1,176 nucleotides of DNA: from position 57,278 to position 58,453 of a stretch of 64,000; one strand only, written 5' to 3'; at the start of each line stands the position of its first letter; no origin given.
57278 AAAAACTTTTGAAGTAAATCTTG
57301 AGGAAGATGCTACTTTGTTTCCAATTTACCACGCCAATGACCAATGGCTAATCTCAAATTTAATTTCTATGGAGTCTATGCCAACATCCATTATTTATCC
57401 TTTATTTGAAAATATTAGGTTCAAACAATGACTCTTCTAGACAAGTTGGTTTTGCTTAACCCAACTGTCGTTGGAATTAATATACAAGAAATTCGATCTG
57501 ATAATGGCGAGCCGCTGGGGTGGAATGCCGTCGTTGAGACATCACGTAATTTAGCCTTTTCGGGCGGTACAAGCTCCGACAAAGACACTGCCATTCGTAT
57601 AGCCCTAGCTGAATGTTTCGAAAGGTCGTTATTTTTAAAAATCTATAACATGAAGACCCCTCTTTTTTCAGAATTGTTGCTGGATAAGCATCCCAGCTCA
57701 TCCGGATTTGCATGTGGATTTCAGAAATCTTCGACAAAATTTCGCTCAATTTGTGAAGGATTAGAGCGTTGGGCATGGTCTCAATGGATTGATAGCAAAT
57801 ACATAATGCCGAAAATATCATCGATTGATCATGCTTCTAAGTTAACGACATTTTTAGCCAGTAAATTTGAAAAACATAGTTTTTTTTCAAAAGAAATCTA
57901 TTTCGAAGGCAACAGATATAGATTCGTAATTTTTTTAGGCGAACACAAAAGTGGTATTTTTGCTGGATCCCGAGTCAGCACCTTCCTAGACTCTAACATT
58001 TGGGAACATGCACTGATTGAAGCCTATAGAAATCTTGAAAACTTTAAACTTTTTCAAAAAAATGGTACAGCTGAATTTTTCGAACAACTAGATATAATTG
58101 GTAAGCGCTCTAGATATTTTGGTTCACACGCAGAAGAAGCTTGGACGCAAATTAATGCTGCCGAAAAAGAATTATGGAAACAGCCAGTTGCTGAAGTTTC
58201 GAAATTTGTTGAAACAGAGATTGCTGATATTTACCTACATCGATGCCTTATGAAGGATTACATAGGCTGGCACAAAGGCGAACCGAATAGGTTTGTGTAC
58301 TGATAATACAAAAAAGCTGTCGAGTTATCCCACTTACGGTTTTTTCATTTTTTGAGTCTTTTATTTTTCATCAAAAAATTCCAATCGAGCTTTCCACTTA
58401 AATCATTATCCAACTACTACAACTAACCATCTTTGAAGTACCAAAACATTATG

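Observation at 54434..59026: Island with a stand-alone short YcaO, secreted precursor-like protein, SBP, GNAT and divergent orphan histidine kinase: candidate modified-peptide signalling system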

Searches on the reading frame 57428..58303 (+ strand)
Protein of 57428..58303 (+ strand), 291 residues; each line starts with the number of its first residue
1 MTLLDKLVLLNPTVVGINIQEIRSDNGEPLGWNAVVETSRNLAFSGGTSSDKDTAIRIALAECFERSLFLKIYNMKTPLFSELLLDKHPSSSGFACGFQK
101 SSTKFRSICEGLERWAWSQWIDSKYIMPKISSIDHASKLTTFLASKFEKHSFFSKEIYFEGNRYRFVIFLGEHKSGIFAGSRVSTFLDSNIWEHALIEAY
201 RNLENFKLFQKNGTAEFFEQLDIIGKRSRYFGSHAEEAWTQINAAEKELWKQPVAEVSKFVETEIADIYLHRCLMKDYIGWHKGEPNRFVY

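Call 3: search_protein_families(library=pfam, proteins=[window:57428-58303:+], max_evalue=0.1)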
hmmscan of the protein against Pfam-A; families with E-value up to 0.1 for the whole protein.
window:57428-58303:+ (291 aa): 1 family
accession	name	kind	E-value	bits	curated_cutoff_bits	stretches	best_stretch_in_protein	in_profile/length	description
PF02624.21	YcaO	-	0.0041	16.9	25.7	0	90-135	115-159/325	YcaO cyclodehydratase, ATP-ad Mg2+-binding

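Call 4: search_protein_families(library=ncbifam, proteins=[window:57428-58303:+], max_evalue=0.1)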
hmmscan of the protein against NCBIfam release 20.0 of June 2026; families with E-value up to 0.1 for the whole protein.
window:57428-58303:+ (291 aa): 1 family
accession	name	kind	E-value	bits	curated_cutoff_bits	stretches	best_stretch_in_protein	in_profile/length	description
TIGR01908.1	cas_CXXC_CXXC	equivalog_domain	0.041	13.3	19.4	1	124-205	140-220/308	type I-B CRISPR-associated protein Cas8b1/Cst1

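Call 5: find_homologous_proteins(query=window:57428-58303:+, max_evalue=0.001)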
Query window:57428-58303:+ (291 aa): 49 proteins with E <= 0.001 among 472 candidates.
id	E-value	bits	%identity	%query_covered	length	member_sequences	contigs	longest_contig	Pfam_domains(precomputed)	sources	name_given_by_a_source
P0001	3.4e-195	665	100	100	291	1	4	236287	-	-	-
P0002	1.5e-168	577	86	100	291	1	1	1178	-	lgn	-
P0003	8.5e-147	506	75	100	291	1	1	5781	-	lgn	-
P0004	3.2e-142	491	72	100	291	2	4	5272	-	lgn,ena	-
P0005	4.7e-142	490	74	100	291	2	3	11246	-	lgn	-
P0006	5.3e-118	411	62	100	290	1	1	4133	-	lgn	-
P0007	8.2e-117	408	60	100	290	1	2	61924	-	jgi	jgi:hypothetical protein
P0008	3.7e-70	254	45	100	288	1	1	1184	-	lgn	-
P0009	1.0e-69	253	47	100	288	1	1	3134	-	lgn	-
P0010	2.2e-68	249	45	100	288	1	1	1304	-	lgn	-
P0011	9.4e-67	243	44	100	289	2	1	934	-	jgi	-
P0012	3.9e-66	241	43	100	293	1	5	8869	PF02624.22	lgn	-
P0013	9.3e-65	237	41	95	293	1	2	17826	-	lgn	-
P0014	3.1e-64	235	43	100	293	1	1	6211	-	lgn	-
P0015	6.7e-64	234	44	100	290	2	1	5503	PF02624.22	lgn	-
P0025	3.7e-59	218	40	96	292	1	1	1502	PF02624.22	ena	-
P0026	1.4e-58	216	41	92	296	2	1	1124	-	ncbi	-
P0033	3.9e-56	208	40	100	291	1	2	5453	PF02624.22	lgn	-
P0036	8.5e-56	207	40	100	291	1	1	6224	PF02624.22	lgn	-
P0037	3.9e-54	202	44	93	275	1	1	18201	PF02624.22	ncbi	-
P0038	8.5e-54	201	40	93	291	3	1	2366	PF02624.22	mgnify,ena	mgnify:CR=1 FL=1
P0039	1.2e-53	200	41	100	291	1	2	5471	PF02624.22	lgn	-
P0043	1.9e-51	193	38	98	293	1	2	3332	PF02624.22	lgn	-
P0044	1.8e-49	187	39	93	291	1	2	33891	-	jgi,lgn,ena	-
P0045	8.6e-49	184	39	93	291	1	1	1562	PF02624.22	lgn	-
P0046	7.0e-46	175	38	95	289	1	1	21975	-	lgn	-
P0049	2.1e-37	147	46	64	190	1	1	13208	-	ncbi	-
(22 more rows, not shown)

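Call 6: search_solved_structures(query=window:57428-58303:+, max_evalue=10, show_alignments=3)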
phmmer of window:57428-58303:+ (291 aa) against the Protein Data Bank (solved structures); distinct sequences matched with E-value up to 10: 0.

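Call 8: search_solved_structures(query=A1, max_evalue=10, show_alignments=3)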
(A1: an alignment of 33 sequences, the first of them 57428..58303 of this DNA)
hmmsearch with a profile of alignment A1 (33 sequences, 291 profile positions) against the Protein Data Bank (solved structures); distinct sequences matched with E-value up to 10: 11.
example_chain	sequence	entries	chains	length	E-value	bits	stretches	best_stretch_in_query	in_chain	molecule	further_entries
7nyw_A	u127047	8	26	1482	0.059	15.5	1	185-247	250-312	Chromosome partition protein MukB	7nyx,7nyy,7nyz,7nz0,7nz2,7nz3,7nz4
9gm6_A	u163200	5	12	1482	0.059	15.5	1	185-247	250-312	Chromosome partition protein MukB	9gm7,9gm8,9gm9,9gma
6pe3_A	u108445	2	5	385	0.32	13.1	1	90-149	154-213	Uncharacterized protein MJ1094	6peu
9iz8_A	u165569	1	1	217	0.5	12.5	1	206-269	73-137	Heme haloperoxidase family profile domain-containing protein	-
4wy0_B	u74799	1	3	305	0.58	12.2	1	172-212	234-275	Pyridoxal biosynthesis lyase PdxS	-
4wxy_A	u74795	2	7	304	0.59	12.2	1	172-212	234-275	Pyridoxal biosynthesis lyase PdxS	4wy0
4wy0_A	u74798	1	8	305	0.6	12.2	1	172-212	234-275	Pyridoxal biosynthesis lyase PdxS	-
1znn_A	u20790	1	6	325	0.69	12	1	172-212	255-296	PLP SYNTHASE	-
9dvf_A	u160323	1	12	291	1.7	10.7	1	173-208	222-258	Pyridoxal 5'-phosphate synthase subunit PdxS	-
9ua1_D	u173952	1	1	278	1.7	10.7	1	4-60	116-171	CmpD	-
9u9z_D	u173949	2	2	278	1.7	10.7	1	4-60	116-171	CmpD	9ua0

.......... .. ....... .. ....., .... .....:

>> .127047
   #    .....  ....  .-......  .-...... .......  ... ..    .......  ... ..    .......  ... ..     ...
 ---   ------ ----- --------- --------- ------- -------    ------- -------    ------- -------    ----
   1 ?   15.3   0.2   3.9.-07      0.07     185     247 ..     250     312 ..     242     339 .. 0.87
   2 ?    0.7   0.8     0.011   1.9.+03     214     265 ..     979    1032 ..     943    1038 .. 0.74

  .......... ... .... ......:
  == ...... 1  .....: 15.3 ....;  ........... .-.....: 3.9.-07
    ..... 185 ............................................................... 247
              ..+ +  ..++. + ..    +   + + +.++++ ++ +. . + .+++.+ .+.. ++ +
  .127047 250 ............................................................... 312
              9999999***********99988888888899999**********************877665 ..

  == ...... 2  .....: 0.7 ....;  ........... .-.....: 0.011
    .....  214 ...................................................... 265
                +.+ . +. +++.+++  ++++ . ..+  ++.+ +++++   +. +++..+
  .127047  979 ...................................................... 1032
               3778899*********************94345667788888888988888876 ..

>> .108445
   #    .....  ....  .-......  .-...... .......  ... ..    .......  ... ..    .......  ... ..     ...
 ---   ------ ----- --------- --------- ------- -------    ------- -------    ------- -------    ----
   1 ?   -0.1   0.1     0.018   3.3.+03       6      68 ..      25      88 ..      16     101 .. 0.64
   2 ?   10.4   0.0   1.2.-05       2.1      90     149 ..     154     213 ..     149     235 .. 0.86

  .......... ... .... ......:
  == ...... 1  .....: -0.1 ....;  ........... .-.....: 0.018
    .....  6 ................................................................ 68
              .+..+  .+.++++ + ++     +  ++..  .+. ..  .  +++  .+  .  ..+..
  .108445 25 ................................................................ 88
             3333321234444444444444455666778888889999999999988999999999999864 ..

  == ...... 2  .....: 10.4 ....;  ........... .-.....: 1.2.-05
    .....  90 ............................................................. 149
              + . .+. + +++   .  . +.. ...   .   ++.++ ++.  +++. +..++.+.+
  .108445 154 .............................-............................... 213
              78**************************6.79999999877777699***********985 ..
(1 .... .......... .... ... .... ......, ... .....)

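Call 10: search_protein_families(library=pfam, alignment_id=A1, max_evalue=0.01)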
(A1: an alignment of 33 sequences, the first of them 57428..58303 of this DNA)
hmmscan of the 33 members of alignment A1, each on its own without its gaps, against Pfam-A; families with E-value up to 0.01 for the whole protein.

A. member 1, window:57428-58303:+ (291 aa): 1 family
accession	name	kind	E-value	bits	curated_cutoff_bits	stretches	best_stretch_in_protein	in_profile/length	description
PF02624.21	YcaO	-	0.0041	16.9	25.7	0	90-135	115-159/325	YcaO cyclodehydratase, ATP-ad Mg2+-binding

B. families by the number of members that match (of 33 scanned): 1 family
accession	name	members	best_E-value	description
PF02624.21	YcaO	30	3.9e-07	YcaO cyclodehydratase, ATP-ad Mg2+-binding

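Call 11: find_encoding_contigs(protein=P0007, flank=8000, max_places=2)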
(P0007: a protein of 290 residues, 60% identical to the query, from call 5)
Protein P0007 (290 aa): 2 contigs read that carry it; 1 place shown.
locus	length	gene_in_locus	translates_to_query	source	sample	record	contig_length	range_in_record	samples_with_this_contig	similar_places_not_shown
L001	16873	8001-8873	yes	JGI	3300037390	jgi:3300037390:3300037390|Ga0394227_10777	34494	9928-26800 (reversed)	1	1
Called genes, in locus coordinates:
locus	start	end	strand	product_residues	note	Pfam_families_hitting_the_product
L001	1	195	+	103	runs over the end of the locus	-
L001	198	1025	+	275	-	PF00795:CN_hydrolase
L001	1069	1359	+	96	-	-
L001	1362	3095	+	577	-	PF00890:FAD_binding_2 (faint), PF01266:DAO (faint), PF01946:Thi4 (faint), PF21162:ETFQO_UQ-bd, PF05187:Fer4_ETF_QO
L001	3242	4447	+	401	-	PF22020:RlmL_1st, PF02926:THUMP, PF01170:UPF0020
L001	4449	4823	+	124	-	PF18029:Glyoxalase_6 (weak), PF00903:Glyoxalase (weak)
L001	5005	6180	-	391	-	PF02518:HATPase_c, PF14501:HATPase_c_5 (weak)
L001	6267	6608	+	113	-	-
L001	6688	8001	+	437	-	PF00496:SBP_bac_5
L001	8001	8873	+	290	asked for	-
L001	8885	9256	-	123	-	PF04247:SirB (weak)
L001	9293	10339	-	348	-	PF25087:GMPPB_C, PF00132:Hexapep, PF14602:Hexapep_2 (faint), PF25084:LbH_EIF2B (weak), PF00132:Hexapep (weak)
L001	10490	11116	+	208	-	-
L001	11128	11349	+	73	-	PF01176:eIF-1a, PF16745:RsgA_N (weak)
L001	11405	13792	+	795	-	PF09371:Tex_N, PF22706:Tex_central_region, PF14639:YqgF, PF16921:Tex_YqgF, PF14635:HHH_7, PF12836:HHH_3, PF17674:HHH_9, PF00575:S1, +1 more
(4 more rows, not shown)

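Call 12: find_encoding_contigs(protein=P0044, flank=8000, max_places=2)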
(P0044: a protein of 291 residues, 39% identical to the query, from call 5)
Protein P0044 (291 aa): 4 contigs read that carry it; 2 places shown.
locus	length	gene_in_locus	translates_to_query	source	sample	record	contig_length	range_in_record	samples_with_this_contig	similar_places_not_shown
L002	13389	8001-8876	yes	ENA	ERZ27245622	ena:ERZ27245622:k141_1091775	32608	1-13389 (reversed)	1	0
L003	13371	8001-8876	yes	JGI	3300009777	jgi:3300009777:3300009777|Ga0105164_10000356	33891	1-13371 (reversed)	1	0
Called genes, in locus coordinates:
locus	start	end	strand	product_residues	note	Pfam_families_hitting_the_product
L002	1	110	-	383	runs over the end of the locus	PF00425:Chorismate_bind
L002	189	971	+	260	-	PF00793:DAHP_synth_1, PF03102:NeuB (weak)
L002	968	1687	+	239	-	PF01209:Ubie_methyltran, PF13489:Methyltransf_23, PF07021:MetW (weak), PF13847:Methyltransf_31, PF08241:Methyltransf_11, PF08242:Methyltransf_12 (weak), PF13649:Methyltransf_25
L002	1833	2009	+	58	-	-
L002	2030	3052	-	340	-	PF01264:Chorismate_synt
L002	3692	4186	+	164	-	-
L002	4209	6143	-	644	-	PF02518:HATPase_c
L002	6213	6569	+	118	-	-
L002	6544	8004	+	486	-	PF00496:SBP_bac_5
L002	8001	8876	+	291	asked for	-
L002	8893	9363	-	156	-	-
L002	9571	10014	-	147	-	-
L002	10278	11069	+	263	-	-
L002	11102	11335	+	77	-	PF03884:YacG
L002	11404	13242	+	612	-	PF13520:AA_permease_2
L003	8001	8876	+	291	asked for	-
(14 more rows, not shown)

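Call 13: find_encoding_contigs(protein=P0046, flank=8000, max_places=2)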
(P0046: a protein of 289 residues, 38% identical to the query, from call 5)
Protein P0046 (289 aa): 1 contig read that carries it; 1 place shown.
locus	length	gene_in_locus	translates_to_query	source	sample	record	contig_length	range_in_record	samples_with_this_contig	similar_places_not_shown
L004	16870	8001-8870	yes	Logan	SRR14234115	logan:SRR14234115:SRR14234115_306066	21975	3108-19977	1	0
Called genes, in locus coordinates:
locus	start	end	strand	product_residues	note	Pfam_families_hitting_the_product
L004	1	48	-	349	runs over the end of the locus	-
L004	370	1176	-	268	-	PF14394:DUF4423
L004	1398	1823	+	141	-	-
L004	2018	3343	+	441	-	-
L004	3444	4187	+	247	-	-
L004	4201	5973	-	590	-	PF02518:HATPase_c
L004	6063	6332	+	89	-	-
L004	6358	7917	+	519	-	PF00496:SBP_bac_5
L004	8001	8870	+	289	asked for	-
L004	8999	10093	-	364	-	PF09925:DUF2157 (weak)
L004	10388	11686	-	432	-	PF05977:MFS_3, PF07690:MFS_1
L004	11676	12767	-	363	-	-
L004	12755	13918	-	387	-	-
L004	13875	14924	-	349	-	PF08443:RimK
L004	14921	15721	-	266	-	-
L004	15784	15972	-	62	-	-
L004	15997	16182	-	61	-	-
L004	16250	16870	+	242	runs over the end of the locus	PF13349:DUF4097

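Call 16: predict_structure(alignment_id=A1)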
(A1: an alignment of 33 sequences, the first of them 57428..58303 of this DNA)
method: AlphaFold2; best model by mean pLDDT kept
length: 291 residues; sequences in the alignment: 33
mean_pLDDT: 94.6   pTM: 0.91
mean pLDDT of the five models: 94.6, 94.2, 94.1, 94.0, 93.6
residues with pLDDT >= 90: 258; 70-90: 33; 50-70: 0; < 50: 0
segments of 3 or more residues with pLDDT < 50: none
pLDDT, mean of each block of 10 residues (from residue 1): 90 95 94 95 93 96 97 93 94 95 98 97 97 91 97 98 98 98 95 96 92 82 90 98 97 97 96 96 92 74
secondary structure, 60 per line:
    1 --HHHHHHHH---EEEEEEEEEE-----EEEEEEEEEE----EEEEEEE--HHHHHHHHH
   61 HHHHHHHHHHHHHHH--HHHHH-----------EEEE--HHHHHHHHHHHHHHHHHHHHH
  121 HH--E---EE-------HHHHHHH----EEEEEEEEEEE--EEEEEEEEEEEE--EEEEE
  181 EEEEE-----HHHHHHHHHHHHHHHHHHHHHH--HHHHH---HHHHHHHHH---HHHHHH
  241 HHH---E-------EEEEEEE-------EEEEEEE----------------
elements in order: H3-10 E14-23 E29-38 E43-49 H52-75 H78-82 E94-97 H100-122 H138-144 E149-159 E162-173 E176-185 H191-212 H215-219 H223-231 H235-243 E255-261 E269-275

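Call 17: find_related_loci(query=A1, collection=genome_contigs, flank=8000)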
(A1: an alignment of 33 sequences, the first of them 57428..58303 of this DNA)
Query A1 (291 aa) in genome_contigs; peptide patterns used: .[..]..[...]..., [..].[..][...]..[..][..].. (x = any residue, [..] = any of these).
40 stretches matched a pattern; 17 encode a relative of the query (tblastn E <= 1e-3); 17 distinct loci.
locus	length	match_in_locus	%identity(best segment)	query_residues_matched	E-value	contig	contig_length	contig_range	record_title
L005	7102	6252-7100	44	1-284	1e-66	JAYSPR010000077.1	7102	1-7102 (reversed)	MAG: Bacteriovoracaceae bacterium isolate GFS_11573 GFS_11573_76, whole genome shotgun sequence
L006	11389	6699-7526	41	12-291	4e-64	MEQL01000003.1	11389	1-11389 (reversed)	MAG: Bdellovibrionales bacterium RIFOXYD12_FULL_39_22 rifoxyd3_full_scaffold_1144, whole genome shotgun sequence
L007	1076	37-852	42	23-291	9e-67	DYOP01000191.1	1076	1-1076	MAG TPA_asm: Bdellovibrio sp. isolate SulCav_GS09_5_38_36 SulCav_GS09_5_225561_length_1076_cov_29_958864, whole genome s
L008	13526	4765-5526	41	44-291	7e-53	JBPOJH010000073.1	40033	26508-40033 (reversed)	MAG: Bdellovibrionota bacterium isolate MAG_1466 c_000000614200, whole genome shotgun sequence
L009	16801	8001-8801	38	24-291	4e-51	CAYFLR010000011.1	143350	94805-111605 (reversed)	MAG TPA_asm: uncultured bacterium isolate ERP019367_co2_29 genome assembly, contig: NODE_125_length_143350_cov_3.191123,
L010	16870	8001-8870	38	3-291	3e-50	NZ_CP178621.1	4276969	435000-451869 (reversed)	Bdellovibrio sp. HCB337 chromosome, complete genome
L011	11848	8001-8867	34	4-291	9e-50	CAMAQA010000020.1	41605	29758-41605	MAG: Bacteriovorax stolpii isolate AE-24oct19-148 genome assembly, contig: AE-24oct19-C976, whole genome shotgun sequenc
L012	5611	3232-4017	36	26-291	9e-49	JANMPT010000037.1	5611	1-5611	MAG: Bdellovibrionales bacterium isolate OTE_51_metabat_401 OTE_51_k141_821093, whole genome shotgun sequence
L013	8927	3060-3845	37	30-291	1e-46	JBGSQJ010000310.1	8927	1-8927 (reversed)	MAG: Bdellovibrionales bacterium isolate JTS-AC328 k141_2075283, whole genome shotgun sequence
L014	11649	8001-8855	33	4-291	8e-46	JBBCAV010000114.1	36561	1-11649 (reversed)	Bdellovibrionota bacterium FG-2 24156C00114.1, whole genome shotgun sequence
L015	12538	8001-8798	37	26-291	6e-46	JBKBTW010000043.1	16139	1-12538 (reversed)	MAG: Pseudobdellovibrio sp. isolate 21I_061.bin.15 NODE_1644_length_16139_cov_1.950868, whole genome shotgun sequence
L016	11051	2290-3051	36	16-270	7e-44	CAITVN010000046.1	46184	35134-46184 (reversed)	MAG: Oligoflexia bacterium isolate LJ_bin-4497 genome assembly, contig: bin-4497:046/244, whole genome shotgun sequence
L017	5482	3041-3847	33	18-291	1e-38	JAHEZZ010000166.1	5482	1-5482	MAG: Bdellovibrionales bacterium isolate nzgw163 NODE_32824_length_5483_cov_3.751026, whole genome shotgun sequence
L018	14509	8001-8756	31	30-291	8e-33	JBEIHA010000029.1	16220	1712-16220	MAG: Pseudobdellovibrionaceae bacterium isolate Sample-102-S76-bin-178 Sample_102_S76-bin_178-k141_2229630, whole genome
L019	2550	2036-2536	43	10-171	2e-30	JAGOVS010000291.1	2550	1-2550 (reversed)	MAG: Bacteriovorax sp. isolate Gw_Eff_bin_80 Gw_Eff_203606_length_2550_cov_13.412299, whole genome shotgun sequence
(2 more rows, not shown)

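Call 20: fold_search(model_id=the predicted structure, library=pdb)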
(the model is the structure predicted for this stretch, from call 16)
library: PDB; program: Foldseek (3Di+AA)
matches with E <= 10: 518; with E <= 0.001: 34
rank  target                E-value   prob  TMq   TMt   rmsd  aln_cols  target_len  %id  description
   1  4q86_G                5.3e-07  1.00  0.44  0.25  10.7       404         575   12  YcaO with AMP Bound (released 2014-08-13)
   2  4q85_F                5.6e-07  1.00  0.44  0.25  13.9       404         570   13  YcaO with Non-hydrolyzable ATP (AMPCPP) Bound (released 2014-08-13)
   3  4q86_F                6.0e-07  1.00  0.46  0.26  13.7       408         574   13  YcaO with AMP Bound (released 2014-08-13)
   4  4q86_B                8.0e-07  1.00  0.45  0.26  10.6       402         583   12  YcaO with AMP Bound (released 2014-08-13)
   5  4q86_E                8.5e-07  1.00  0.43  0.24  14.0       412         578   12  YcaO with AMP Bound (released 2014-08-13)
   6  4q86_A                9.0e-07  1.00  0.45  0.25  13.7       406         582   12  YcaO with AMP Bound (released 2014-08-13)
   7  4q86_C                1.1e-06  1.00  0.46  0.26  13.7       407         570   13  YcaO with AMP Bound (released 2014-08-13)
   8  4q85_A                1.2e-06  1.00  0.44  0.25  14.0       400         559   14  YcaO with Non-hydrolyzable ATP (AMPCPP) Bound (released 2014-08-13)
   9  4q85_H                1.4e-06  1.00  0.45  0.25  13.9       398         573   13  YcaO with Non-hydrolyzable ATP (AMPCPP) Bound (released 2014-08-13)
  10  4q85_E                1.4e-06  1.00  0.43  0.25  14.1       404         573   13  YcaO with Non-hydrolyzable ATP (AMPCPP) Bound (released 2014-08-13)
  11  6gri_D                1.5e-06  1.00  0.62  0.47   6.6       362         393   12  E. coli Microcin synthetase McbBCD complex (released 2019-01-30)
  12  4q85_B                1.7e-06  1.00  0.46  0.26  13.8       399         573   14  YcaO with Non-hydrolyzable ATP (AMPCPP) Bound (released 2014-08-13)
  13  6gos_D                2.5e-06  1.00  0.61  0.47   6.5       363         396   11  E. coli Microcin synthetase McbBCD complex with pro-MccB17 bound (released 2019-01-30)
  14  4q85_D                2.5e-06  1.00  0.45  0.26  13.9       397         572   14  YcaO with Non-hydrolyzable ATP (AMPCPP) Bound (released 2014-08-13)
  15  4q85_C                2.6e-06  1.00  0.48  0.27  13.3       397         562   14  YcaO with Non-hydrolyzable ATP (AMPCPP) Bound (released 2014-08-13)
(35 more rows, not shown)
